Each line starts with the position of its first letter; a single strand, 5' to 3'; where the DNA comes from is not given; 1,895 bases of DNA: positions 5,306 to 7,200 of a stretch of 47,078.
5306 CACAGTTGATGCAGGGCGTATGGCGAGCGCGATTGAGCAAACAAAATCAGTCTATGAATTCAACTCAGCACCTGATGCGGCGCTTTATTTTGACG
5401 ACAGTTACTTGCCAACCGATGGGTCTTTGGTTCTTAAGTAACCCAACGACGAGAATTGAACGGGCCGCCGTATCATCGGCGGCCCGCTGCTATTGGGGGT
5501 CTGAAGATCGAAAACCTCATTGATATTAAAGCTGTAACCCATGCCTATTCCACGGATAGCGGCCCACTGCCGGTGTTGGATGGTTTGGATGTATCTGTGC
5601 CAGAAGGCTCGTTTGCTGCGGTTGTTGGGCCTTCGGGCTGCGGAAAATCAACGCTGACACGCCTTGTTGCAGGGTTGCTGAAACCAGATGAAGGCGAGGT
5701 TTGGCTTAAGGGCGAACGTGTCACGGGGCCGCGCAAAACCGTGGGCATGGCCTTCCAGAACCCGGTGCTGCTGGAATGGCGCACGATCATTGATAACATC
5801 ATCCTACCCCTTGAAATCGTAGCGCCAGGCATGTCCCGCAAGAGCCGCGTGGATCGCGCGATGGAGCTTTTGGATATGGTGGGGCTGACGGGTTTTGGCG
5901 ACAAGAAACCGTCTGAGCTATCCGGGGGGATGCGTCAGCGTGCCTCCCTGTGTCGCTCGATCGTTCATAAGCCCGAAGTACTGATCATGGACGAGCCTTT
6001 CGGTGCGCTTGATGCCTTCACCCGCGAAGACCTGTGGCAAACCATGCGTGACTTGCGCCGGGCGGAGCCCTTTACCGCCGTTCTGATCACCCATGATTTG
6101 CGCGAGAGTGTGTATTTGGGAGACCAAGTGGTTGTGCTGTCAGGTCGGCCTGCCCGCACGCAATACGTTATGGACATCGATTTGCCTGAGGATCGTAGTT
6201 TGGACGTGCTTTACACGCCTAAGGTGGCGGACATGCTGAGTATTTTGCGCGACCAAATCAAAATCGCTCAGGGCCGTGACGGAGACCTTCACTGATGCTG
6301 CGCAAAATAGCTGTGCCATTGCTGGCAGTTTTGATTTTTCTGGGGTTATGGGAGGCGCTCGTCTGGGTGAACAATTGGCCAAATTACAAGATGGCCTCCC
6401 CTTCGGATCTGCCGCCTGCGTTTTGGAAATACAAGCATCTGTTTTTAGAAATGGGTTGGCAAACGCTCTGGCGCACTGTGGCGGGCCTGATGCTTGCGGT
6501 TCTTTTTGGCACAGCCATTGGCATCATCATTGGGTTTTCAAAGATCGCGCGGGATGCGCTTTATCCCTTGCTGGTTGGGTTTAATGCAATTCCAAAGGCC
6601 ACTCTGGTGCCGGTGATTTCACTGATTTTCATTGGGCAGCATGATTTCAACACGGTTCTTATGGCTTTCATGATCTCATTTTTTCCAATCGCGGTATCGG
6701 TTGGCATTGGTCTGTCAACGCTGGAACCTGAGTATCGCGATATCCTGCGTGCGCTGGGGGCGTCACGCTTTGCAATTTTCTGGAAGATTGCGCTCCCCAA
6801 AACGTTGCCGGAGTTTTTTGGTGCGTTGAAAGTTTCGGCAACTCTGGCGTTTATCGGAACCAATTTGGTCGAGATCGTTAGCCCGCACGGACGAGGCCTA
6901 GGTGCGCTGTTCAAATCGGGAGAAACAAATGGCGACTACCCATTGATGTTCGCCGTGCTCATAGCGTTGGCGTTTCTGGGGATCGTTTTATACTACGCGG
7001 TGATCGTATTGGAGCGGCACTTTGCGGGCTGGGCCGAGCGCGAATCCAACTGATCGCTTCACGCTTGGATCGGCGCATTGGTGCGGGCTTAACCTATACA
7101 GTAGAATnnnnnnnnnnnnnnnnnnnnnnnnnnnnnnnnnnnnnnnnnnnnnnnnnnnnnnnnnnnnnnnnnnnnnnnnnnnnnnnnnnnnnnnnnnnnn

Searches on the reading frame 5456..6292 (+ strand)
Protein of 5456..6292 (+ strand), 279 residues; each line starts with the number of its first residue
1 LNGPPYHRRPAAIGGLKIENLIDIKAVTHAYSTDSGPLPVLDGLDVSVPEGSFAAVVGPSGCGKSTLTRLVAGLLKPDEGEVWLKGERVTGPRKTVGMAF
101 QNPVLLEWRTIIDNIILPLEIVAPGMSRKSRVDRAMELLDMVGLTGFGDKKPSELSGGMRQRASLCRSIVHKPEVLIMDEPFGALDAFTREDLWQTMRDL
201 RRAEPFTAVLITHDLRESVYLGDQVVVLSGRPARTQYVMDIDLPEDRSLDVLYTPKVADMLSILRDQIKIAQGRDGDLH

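Call 43: search_protein_families(library=pfam, proteins=[window:5456-6292:+], max_evalue=0.00001)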
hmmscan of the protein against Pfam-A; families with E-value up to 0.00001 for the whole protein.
window:5456-6292:+ (279 aa): 1 family
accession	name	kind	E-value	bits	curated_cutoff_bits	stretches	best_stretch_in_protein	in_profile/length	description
PF00005.33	ABC_tran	-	9.8e-32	110.9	25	1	41-182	1-136/137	ABC transporter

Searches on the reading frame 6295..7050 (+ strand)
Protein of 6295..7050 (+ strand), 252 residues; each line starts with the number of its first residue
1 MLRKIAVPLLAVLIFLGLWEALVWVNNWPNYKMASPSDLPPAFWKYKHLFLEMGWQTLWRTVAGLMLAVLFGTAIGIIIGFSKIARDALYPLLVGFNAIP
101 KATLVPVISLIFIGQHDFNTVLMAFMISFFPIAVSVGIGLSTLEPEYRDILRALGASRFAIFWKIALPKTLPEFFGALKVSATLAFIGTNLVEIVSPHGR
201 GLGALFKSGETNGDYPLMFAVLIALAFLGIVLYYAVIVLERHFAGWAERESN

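Call 43: search_protein_families(library=pfam, proteins=[window:6295-7050:+], max_evalue=0.00001)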
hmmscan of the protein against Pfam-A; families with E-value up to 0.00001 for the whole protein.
window:6295-7050:+ (252 aa): 1 family
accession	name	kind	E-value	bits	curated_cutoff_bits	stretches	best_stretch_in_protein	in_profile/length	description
PF00528.27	BPD_transp_1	-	2.5e-20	73.4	26.4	1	72-241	1-180/184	Binding-protein-dependent transport system inner membrane component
